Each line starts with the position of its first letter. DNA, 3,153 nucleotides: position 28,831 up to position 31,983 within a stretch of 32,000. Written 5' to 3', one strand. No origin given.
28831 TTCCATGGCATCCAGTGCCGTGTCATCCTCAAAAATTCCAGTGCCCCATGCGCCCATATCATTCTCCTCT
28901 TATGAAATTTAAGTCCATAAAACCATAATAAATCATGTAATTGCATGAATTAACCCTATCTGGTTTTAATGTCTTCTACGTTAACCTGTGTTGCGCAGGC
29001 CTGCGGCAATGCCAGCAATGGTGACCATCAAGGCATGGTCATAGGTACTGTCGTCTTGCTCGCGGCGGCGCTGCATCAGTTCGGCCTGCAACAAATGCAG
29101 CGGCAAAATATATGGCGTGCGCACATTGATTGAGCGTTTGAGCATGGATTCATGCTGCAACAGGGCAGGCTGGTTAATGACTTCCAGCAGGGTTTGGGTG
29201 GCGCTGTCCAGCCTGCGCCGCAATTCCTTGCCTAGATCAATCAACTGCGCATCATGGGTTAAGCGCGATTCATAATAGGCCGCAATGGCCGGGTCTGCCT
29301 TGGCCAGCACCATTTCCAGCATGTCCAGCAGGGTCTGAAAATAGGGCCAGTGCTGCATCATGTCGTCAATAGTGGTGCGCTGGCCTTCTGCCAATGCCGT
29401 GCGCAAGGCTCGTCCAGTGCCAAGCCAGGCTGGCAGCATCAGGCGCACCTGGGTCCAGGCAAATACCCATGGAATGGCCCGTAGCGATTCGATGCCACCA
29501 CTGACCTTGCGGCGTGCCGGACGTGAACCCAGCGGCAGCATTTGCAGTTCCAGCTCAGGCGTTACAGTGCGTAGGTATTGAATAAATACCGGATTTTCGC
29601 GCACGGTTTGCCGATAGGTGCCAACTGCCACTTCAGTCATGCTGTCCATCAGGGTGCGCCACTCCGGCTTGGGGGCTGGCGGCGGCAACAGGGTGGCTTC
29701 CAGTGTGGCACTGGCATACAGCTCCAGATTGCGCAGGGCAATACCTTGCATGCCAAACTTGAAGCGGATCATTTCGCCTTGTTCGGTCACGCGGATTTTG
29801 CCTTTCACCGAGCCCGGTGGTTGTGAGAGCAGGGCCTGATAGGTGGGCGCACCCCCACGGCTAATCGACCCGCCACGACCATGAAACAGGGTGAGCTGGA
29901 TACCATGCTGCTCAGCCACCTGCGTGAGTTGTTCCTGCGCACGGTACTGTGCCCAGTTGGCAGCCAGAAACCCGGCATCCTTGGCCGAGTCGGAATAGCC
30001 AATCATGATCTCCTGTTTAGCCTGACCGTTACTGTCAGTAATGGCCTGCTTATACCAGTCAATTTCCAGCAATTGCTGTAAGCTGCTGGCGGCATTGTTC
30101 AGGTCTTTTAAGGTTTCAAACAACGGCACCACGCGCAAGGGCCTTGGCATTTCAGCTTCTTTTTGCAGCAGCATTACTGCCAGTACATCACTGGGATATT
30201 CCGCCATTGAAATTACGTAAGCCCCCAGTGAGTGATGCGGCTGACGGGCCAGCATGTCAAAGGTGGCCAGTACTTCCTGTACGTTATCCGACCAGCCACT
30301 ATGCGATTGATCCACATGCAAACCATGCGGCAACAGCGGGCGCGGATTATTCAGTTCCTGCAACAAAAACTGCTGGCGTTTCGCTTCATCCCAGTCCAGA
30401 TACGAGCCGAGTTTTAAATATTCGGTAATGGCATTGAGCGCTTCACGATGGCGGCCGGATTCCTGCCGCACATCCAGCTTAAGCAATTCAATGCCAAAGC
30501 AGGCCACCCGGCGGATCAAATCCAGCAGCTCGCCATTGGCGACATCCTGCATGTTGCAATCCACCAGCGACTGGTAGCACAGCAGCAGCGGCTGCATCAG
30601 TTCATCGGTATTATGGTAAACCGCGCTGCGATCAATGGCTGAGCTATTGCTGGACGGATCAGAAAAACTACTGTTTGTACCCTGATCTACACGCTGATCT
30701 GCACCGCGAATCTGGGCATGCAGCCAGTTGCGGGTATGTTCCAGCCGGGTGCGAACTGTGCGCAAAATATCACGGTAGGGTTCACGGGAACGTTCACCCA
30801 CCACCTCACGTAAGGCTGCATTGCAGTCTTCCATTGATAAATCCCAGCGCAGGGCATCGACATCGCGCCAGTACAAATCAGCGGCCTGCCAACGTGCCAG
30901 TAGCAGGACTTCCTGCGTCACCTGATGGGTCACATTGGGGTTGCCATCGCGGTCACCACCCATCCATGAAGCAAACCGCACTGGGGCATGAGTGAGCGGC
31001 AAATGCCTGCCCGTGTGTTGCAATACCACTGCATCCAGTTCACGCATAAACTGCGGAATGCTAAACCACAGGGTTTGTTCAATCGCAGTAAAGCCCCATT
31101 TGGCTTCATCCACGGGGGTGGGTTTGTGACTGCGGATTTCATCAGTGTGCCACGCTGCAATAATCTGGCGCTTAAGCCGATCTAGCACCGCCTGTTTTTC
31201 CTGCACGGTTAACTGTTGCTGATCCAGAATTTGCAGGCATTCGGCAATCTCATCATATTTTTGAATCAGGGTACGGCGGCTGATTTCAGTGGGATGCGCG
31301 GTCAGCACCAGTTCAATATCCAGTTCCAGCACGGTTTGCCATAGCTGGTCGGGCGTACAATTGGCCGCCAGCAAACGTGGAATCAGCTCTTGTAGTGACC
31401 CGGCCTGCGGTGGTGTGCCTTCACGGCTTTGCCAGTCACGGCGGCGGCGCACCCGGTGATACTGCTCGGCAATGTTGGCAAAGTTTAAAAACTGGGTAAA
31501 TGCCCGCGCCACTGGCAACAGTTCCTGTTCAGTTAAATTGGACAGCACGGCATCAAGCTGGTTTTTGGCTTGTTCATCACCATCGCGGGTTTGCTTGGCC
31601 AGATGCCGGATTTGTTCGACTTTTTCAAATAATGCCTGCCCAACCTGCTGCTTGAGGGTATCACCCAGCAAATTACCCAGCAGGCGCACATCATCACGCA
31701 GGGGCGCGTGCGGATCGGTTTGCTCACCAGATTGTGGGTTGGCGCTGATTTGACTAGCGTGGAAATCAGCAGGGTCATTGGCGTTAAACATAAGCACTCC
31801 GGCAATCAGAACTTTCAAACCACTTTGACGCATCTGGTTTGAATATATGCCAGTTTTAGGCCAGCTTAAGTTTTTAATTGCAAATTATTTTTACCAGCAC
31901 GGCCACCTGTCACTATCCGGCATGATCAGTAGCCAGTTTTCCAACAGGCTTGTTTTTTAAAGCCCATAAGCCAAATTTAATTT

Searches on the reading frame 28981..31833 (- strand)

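Call 62: search_protein_families(library=pfam, proteins=[window:28981-31833:-], max_evalue=0.001)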
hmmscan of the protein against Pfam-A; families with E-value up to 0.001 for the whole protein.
window:28981-31833:- (950 aa): 2 families
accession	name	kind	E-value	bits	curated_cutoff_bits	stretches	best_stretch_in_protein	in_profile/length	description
PF00311.23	PEPcase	-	0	1089.3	22.4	1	45-950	1-919/919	Phosphoenolpyruvate carboxylase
PF14010.12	PEPcase_2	-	2.4e-05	23.5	25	1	563-660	171-258/493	Phosphoenolpyruvate carboxylase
